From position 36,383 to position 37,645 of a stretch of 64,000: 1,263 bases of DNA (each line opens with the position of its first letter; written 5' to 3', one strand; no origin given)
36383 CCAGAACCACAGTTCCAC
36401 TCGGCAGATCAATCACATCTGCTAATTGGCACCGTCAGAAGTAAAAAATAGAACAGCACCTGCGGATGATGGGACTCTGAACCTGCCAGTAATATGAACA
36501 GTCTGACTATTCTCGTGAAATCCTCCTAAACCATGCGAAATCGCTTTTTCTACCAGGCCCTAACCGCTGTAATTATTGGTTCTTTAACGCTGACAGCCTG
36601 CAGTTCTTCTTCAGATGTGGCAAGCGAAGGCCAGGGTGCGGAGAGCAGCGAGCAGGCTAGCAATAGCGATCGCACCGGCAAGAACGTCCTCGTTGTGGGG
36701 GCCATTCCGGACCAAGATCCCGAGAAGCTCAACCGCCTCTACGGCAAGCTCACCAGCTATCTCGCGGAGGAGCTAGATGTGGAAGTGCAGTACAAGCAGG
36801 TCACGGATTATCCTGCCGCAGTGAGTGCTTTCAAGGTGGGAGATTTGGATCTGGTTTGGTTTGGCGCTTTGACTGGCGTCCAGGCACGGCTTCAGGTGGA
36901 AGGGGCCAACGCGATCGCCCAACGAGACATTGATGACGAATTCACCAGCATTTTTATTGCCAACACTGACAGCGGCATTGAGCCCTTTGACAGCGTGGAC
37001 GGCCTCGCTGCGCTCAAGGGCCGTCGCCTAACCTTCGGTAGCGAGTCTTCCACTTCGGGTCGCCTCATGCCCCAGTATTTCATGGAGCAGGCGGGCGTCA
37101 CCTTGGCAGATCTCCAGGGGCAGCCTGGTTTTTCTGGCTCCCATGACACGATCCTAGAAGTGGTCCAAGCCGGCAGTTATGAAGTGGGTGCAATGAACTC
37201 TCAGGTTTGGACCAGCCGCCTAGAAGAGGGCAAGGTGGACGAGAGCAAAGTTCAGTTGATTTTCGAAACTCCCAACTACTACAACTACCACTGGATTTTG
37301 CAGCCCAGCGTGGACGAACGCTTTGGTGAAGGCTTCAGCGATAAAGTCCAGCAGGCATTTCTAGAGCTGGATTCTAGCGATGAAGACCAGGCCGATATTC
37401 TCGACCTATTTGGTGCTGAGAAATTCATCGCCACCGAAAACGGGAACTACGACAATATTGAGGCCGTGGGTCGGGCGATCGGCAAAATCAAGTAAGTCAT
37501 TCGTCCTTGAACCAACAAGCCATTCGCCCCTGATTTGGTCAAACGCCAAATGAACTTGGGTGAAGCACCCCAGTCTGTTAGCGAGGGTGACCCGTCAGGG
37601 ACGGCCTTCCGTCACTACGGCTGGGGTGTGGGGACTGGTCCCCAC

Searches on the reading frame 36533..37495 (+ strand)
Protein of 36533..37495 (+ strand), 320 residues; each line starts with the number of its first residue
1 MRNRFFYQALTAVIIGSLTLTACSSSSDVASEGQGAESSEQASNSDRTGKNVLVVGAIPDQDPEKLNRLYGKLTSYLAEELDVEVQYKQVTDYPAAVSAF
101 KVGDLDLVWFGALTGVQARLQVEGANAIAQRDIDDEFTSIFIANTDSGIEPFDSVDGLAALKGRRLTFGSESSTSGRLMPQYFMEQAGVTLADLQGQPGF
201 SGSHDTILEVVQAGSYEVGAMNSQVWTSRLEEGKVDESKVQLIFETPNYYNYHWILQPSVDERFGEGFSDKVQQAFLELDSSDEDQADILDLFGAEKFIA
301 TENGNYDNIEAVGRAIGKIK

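Call 9: search_protein_families(library=pfam, proteins=[window:36533-37495:+], max_evalue=0.001)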
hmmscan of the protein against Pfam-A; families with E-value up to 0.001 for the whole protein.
window:36533-37495:+ (320 aa): 1 family
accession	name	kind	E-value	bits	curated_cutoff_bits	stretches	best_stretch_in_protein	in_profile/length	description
PF12974.12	Phosphonate-bd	-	8.4e-60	202.6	27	1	55-306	1-242/242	ABC transporter, phosphonate, periplasmic substrate-binding protein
